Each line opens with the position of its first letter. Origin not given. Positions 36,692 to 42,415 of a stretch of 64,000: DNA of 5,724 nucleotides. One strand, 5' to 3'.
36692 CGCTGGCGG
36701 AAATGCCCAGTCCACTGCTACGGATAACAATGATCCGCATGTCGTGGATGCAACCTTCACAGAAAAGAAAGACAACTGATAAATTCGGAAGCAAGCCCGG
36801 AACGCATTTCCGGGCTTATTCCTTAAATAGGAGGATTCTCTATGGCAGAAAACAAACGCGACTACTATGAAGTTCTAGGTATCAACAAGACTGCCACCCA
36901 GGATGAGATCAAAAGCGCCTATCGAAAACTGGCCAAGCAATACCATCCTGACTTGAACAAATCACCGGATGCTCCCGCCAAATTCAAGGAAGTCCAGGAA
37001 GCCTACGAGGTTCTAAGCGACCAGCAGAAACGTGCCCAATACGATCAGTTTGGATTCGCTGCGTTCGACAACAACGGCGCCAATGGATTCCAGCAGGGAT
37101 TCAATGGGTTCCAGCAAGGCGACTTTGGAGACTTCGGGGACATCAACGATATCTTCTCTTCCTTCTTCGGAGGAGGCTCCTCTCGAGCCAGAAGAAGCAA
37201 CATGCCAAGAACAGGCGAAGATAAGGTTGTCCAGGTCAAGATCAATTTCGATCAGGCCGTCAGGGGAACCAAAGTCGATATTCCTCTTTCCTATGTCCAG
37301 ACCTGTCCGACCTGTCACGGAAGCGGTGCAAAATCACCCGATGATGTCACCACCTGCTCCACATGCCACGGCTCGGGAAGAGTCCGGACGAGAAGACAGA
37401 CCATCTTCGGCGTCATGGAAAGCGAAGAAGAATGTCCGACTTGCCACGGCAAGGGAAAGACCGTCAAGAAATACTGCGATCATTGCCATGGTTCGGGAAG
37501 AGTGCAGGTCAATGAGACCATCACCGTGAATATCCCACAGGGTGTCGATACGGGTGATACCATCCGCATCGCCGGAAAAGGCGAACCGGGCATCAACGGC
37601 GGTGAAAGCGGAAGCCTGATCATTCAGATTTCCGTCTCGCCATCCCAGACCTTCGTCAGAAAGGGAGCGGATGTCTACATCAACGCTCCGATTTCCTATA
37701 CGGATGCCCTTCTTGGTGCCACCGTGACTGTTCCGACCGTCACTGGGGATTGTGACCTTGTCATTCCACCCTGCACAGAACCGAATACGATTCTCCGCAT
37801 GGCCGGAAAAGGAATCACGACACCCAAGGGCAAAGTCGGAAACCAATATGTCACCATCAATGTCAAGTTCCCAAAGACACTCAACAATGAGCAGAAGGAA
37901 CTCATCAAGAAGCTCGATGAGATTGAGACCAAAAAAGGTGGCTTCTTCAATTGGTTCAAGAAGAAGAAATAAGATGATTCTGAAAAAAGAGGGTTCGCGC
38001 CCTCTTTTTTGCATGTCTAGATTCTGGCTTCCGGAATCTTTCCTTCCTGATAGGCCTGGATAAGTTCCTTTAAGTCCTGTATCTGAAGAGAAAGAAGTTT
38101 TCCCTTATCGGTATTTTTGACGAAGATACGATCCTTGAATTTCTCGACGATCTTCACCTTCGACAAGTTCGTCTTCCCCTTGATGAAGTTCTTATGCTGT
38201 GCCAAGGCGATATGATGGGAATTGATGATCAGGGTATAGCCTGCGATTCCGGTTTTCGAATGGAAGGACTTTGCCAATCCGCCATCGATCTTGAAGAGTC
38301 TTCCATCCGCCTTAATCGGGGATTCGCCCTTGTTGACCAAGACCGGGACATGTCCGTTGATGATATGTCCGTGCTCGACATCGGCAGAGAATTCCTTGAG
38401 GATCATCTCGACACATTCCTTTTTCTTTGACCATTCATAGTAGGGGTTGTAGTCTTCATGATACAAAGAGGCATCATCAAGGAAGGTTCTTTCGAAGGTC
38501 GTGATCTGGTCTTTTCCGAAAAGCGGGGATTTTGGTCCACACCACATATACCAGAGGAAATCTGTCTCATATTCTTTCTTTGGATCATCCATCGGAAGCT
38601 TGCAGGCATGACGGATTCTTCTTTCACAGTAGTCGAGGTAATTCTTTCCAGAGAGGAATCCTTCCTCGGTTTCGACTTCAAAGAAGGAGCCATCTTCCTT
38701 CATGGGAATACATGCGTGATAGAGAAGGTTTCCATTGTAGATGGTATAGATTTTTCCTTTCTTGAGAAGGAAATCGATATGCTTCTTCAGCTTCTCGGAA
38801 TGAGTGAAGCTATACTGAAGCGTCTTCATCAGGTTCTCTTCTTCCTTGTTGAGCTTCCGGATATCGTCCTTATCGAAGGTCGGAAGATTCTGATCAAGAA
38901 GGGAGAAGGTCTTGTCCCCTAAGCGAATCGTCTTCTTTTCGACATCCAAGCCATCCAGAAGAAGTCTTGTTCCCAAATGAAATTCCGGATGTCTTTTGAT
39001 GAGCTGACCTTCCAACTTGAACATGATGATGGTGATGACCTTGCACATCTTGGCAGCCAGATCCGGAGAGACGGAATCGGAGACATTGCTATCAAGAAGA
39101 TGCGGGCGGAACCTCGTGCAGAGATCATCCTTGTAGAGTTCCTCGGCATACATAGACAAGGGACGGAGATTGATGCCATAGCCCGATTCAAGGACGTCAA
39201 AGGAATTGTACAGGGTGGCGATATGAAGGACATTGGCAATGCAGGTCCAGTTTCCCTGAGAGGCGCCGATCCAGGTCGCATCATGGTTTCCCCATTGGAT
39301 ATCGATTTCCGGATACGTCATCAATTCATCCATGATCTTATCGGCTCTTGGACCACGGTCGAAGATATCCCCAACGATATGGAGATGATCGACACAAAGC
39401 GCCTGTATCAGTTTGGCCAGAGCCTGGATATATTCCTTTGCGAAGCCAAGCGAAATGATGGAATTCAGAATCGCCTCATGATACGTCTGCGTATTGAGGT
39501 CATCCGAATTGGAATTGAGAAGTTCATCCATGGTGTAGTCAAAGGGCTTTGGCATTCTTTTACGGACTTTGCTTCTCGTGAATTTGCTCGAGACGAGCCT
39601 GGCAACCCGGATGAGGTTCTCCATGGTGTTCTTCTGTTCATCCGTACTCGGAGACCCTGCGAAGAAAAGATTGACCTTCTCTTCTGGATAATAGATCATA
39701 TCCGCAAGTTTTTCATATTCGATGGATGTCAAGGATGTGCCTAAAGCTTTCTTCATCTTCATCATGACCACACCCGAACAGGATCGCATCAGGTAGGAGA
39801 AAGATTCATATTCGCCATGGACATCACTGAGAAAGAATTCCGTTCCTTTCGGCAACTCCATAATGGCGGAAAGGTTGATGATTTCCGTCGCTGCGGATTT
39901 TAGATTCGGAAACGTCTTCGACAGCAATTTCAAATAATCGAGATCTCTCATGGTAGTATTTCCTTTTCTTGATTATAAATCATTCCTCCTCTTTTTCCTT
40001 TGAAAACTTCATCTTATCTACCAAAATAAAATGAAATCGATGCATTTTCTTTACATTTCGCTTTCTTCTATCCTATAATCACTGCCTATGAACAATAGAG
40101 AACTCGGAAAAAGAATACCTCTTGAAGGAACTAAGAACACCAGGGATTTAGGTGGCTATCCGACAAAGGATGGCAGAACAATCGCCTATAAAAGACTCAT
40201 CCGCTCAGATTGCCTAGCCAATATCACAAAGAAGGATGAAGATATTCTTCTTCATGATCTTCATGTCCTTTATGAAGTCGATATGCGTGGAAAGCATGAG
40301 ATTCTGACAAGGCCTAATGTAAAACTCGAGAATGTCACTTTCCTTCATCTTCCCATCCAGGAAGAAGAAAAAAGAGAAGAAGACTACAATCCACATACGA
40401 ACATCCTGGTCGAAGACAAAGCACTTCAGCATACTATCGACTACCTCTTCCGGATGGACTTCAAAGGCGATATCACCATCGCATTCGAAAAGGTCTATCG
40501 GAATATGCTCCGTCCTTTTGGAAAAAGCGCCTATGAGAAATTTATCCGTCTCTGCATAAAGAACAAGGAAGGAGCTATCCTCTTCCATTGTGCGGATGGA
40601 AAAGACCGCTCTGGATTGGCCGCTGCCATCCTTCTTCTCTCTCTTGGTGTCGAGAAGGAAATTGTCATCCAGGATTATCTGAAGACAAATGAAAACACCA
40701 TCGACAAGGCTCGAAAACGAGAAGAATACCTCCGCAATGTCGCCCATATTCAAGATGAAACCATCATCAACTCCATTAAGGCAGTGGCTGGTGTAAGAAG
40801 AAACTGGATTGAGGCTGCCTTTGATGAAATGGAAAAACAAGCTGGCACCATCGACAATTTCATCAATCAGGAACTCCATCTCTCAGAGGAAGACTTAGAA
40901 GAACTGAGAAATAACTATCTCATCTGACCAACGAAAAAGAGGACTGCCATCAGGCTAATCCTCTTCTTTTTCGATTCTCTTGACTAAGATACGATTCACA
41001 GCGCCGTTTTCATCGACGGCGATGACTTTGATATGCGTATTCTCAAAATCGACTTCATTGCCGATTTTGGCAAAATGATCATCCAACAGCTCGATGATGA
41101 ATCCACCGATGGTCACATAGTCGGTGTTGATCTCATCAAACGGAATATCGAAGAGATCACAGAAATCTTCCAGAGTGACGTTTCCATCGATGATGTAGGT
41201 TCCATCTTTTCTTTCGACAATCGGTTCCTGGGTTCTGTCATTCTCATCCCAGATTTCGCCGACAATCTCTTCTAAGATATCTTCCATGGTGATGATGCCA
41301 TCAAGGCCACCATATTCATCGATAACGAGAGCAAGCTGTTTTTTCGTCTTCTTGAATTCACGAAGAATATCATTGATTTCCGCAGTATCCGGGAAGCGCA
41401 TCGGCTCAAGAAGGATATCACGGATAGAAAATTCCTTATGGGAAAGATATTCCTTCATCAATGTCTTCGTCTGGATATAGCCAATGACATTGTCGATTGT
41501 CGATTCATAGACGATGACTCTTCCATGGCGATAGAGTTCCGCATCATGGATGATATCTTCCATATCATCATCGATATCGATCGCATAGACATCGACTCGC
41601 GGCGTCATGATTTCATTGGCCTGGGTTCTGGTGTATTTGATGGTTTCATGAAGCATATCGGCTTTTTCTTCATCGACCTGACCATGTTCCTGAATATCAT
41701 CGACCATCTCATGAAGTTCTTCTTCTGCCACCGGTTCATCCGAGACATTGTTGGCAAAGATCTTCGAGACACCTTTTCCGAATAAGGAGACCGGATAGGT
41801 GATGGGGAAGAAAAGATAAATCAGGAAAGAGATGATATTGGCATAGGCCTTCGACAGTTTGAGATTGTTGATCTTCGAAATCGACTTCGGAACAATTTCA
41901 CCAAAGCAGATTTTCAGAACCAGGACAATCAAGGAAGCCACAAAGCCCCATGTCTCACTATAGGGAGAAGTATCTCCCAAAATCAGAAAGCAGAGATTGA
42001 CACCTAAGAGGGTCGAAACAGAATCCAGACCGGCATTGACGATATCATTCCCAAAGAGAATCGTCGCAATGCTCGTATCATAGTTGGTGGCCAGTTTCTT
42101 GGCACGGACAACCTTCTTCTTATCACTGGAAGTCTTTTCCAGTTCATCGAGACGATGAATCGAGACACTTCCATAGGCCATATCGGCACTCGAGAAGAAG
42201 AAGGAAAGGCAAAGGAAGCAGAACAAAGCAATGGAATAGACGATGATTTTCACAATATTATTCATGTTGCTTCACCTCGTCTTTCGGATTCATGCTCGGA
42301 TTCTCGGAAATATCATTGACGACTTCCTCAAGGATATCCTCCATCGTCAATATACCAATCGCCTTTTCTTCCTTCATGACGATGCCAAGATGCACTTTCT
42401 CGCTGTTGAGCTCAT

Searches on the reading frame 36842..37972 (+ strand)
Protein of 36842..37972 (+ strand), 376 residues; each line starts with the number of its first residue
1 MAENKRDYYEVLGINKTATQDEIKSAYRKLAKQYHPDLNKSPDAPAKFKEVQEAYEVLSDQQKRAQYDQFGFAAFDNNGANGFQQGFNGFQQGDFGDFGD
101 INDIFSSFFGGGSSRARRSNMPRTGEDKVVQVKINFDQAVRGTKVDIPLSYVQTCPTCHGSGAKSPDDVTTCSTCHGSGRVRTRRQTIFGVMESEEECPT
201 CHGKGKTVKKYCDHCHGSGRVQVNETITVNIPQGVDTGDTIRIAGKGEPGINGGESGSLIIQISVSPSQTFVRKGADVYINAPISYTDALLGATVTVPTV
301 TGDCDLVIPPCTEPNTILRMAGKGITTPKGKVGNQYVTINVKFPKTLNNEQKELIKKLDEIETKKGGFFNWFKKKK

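Call 94: list_cluster_members(proteins=[window:36842-37972:+, window:50534-51067:-, window:47281-48141:-])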
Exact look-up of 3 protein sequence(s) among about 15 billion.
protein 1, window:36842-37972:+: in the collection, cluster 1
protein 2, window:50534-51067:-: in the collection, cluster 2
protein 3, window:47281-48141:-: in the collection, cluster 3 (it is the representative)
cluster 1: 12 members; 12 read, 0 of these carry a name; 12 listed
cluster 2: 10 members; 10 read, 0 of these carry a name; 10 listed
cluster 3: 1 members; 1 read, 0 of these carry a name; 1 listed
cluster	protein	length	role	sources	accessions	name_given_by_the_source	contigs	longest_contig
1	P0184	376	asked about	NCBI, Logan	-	-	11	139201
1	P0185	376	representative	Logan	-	-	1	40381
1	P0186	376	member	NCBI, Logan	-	-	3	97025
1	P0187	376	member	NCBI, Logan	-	-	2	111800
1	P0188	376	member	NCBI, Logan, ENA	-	-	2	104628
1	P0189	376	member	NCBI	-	-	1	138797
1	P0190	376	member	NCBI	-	-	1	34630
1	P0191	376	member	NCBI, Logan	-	-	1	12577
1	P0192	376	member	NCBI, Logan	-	-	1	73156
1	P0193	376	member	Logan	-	-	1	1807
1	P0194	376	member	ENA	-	-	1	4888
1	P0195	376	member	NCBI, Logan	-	-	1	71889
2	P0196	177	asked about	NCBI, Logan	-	-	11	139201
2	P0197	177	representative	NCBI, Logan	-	-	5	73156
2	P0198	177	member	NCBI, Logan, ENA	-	-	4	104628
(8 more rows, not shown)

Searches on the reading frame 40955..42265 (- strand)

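Call 3: search_protein_families(library=pfam, proteins=[window:40955-42265:-], max_evalue=0.01)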
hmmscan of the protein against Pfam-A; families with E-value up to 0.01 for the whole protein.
window:40955-42265:- (436 aa): 3 families
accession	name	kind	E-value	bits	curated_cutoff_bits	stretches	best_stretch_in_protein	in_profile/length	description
PF01595.25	CNNM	-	2.3e-33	115.8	28.4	1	13-200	3-180/181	Cyclin M transmembrane N-terminal domain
PF03471.22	CorC_HlyC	-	3.5e-14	53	27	1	351-430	2-79/81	Transporter associated domain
PF00571.33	CBS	-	2e-08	34.9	24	1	290-335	11-56/57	CBS domain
